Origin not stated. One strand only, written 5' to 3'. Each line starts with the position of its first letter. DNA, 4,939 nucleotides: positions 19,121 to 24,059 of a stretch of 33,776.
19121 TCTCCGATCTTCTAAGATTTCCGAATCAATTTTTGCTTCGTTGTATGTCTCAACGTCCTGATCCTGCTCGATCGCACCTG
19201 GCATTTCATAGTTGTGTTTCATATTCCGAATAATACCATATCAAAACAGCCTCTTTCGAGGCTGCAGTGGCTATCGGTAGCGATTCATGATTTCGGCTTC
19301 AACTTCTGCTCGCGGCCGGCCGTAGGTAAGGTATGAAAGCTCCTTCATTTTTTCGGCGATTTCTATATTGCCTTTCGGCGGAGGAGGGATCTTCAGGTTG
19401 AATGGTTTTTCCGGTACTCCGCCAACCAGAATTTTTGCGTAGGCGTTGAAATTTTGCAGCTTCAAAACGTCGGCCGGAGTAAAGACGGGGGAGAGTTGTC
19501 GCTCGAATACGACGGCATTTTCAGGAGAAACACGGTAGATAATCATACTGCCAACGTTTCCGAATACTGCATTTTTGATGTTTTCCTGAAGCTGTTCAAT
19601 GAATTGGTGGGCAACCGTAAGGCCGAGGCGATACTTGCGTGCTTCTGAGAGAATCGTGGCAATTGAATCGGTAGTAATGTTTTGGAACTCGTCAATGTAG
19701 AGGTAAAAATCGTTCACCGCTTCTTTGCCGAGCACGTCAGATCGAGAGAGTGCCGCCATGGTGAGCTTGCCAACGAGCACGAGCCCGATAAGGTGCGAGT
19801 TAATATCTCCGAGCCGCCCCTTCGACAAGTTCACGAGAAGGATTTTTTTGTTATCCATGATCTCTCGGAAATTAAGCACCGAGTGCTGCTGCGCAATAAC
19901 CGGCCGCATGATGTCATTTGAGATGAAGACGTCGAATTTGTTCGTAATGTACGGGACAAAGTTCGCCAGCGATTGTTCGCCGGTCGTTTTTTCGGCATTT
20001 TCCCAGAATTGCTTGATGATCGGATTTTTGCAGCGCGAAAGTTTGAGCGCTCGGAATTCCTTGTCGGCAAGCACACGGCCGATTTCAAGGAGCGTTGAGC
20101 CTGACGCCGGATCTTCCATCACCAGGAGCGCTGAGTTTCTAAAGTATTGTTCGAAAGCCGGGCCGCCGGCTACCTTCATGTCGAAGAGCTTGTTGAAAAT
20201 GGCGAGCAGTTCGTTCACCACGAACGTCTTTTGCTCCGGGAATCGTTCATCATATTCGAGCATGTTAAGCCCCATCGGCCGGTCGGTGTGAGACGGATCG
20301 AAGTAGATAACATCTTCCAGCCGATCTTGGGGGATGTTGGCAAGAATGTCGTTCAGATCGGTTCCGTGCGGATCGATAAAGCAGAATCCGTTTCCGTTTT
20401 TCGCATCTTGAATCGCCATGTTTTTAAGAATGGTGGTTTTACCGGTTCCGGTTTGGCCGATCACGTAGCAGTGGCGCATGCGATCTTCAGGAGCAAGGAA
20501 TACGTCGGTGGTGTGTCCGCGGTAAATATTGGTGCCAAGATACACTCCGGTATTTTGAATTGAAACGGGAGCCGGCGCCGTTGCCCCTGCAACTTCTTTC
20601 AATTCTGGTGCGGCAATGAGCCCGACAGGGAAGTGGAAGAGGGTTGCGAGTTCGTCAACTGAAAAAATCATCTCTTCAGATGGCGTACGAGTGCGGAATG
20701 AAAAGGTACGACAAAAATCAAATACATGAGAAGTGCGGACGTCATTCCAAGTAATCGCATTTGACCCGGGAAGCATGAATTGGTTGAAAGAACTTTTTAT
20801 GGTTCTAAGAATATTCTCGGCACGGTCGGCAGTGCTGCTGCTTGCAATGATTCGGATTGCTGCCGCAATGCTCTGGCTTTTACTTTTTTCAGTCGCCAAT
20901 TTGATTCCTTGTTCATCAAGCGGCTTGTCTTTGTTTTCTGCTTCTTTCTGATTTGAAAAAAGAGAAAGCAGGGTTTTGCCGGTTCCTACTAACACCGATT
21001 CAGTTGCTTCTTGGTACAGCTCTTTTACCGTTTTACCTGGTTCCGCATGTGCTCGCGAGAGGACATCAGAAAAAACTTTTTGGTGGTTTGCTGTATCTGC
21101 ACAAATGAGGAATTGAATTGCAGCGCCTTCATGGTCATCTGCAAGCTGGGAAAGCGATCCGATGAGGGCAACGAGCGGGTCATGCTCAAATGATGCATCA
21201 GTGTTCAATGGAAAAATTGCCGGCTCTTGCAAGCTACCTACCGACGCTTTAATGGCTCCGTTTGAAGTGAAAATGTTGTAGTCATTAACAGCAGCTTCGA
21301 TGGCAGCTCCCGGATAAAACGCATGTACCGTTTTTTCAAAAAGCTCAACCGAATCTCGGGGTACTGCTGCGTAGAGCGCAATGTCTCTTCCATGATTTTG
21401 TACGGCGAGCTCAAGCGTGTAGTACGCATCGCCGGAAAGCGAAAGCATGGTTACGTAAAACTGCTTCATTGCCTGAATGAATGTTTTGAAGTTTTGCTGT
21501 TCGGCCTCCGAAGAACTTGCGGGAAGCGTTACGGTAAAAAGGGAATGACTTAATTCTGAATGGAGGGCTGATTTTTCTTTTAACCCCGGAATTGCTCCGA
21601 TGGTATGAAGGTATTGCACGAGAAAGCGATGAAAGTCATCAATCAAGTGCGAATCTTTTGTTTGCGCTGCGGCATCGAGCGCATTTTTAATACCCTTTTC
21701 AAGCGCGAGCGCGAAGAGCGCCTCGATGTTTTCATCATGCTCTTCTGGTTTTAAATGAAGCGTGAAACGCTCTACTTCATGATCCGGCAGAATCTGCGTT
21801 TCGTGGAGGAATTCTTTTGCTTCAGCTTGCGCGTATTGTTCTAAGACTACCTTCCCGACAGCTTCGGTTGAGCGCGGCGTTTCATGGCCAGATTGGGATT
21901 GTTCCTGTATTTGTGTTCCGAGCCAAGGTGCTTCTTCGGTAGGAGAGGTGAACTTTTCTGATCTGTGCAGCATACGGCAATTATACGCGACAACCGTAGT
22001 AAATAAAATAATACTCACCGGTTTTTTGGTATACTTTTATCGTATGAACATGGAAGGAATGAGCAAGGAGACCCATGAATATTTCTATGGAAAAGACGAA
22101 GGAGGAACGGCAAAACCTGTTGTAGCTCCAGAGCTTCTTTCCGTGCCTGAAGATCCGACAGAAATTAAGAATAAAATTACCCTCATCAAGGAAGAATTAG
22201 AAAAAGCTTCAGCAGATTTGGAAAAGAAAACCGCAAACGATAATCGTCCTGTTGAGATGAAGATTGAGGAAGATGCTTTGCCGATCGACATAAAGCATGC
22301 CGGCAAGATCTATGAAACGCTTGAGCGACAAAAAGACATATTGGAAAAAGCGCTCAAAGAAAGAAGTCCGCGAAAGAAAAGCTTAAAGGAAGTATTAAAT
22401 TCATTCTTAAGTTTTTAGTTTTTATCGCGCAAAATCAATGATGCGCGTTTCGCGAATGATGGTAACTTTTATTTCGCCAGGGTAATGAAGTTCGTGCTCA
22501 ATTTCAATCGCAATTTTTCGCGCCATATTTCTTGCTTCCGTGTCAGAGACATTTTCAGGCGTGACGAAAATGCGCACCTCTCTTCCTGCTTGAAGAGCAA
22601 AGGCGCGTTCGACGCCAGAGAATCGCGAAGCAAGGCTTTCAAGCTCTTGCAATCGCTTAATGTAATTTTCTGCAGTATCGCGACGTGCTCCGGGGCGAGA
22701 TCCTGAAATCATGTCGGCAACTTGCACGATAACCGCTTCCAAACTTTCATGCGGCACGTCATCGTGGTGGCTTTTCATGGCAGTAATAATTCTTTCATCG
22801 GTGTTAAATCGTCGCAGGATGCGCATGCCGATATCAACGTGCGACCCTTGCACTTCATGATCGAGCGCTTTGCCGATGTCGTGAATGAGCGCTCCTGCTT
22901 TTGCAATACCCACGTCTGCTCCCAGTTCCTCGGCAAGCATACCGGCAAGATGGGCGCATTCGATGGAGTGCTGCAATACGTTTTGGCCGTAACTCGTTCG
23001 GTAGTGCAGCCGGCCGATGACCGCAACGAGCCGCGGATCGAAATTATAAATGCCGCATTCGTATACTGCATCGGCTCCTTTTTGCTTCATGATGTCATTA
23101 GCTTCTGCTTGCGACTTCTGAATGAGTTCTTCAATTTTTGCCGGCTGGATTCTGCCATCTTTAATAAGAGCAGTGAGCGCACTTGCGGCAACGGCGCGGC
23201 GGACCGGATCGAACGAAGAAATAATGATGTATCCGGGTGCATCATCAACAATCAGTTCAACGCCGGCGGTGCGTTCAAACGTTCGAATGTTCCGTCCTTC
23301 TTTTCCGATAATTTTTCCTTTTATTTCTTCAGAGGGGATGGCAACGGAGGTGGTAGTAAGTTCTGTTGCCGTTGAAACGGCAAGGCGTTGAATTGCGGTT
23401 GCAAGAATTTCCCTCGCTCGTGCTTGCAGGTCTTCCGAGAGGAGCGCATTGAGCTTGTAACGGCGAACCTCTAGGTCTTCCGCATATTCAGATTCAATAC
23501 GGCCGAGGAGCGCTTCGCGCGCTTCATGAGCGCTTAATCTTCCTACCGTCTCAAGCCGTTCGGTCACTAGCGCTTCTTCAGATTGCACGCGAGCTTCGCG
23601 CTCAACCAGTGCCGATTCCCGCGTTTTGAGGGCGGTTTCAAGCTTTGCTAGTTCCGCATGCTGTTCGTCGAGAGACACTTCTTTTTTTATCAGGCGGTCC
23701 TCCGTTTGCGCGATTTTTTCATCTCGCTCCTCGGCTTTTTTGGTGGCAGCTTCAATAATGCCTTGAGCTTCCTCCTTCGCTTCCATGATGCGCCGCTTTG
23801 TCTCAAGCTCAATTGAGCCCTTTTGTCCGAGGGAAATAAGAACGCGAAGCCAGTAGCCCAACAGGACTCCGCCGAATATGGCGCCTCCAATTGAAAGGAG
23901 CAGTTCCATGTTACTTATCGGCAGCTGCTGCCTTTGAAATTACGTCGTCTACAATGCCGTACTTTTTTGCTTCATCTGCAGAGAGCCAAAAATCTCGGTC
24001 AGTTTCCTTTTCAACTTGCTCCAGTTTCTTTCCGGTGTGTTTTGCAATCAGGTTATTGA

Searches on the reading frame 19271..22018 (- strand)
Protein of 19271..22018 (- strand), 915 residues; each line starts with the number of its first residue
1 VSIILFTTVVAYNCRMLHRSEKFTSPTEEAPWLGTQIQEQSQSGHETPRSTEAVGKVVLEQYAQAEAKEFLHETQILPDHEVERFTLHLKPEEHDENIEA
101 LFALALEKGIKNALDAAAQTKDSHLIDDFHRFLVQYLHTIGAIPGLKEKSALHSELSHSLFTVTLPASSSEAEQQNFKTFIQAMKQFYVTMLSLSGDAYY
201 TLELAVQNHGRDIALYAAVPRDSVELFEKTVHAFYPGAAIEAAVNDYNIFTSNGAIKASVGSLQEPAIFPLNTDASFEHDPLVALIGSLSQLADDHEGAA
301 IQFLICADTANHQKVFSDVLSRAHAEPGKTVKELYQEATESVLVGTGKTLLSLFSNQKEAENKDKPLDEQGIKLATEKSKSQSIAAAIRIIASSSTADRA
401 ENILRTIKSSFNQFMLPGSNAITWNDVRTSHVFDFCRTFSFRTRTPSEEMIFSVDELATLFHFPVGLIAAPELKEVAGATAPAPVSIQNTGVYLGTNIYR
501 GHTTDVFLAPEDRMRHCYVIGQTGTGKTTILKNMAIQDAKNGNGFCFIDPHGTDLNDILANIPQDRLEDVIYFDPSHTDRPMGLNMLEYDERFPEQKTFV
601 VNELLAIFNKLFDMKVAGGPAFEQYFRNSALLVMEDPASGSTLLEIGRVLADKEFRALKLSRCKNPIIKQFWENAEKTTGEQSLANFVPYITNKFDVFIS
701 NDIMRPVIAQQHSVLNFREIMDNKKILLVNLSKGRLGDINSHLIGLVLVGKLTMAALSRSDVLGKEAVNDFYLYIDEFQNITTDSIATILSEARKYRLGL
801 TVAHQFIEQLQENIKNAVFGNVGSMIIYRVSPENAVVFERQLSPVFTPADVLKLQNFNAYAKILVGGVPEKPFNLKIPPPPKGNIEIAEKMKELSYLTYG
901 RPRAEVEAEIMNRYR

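Call 31: search_protein_families(library=pfam, proteins=[window:19271-22018:-], max_evalue=0.001)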
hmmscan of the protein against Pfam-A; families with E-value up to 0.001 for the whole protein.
window:19271-22018:- (915 aa): 8 families
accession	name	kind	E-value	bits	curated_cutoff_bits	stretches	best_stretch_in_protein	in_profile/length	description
PF13401.12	AAA_22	-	5.1e-06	27.3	27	0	515-563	6-55/130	AAA domain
PF25199.1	nSTAND_NTPase5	-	1.2e-05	25.7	34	1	509-564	36-92/145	Novel STAND NTPase 5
PF02534.20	T4SS-DNA_transf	-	8.2e-05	22.1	20.1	0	743-813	277-347/468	Type IV secretory system Conjugative DNA transfer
PF01935.23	DUF87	-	0.00024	21.7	23.2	0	502-552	10-62/220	Helicase HerA, central domain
PF12696.13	TraG-D_C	-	0.00024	21.5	22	1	771-829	2-65/126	TraM recognition site of TraD and TraG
PF20720.3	nSTAND3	-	0.00049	20.3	27.2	0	515-574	18-72/155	Novel STAND NTPase 3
PF10412.15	TrwB_AAD_bind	-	0.00059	19.3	20.5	0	509-550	10-51/387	Type IV secretion-system coupling protein DNA-binding domain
PF24389.1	ORC-CDC6-like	-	0.00065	19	27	0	513-540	31-58/571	ORC-CDC6-like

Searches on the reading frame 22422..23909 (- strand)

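Call 31: search_protein_families(library=pfam, proteins=[window:22422-23909:-], max_evalue=0.001)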
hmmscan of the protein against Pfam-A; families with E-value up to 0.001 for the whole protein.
window:22422-23909:- (495 aa): 4 families
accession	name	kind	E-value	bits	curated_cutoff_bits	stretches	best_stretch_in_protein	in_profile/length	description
PF01966.28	HD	-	2.5e-17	63.7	22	1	311-401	1-113/116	HD domain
PF12072.13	RNase_Y_N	-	1.5e-16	60.8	32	1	35-178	49-199/201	RNase Y N-terminal region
PF00013.35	KH_1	-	2.4e-05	24.5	21.5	1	187-230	2-50/66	KH domain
PF08668.18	HDOD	-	9.5e-05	22.4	22.9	0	310-347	94-132/196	HDOD domain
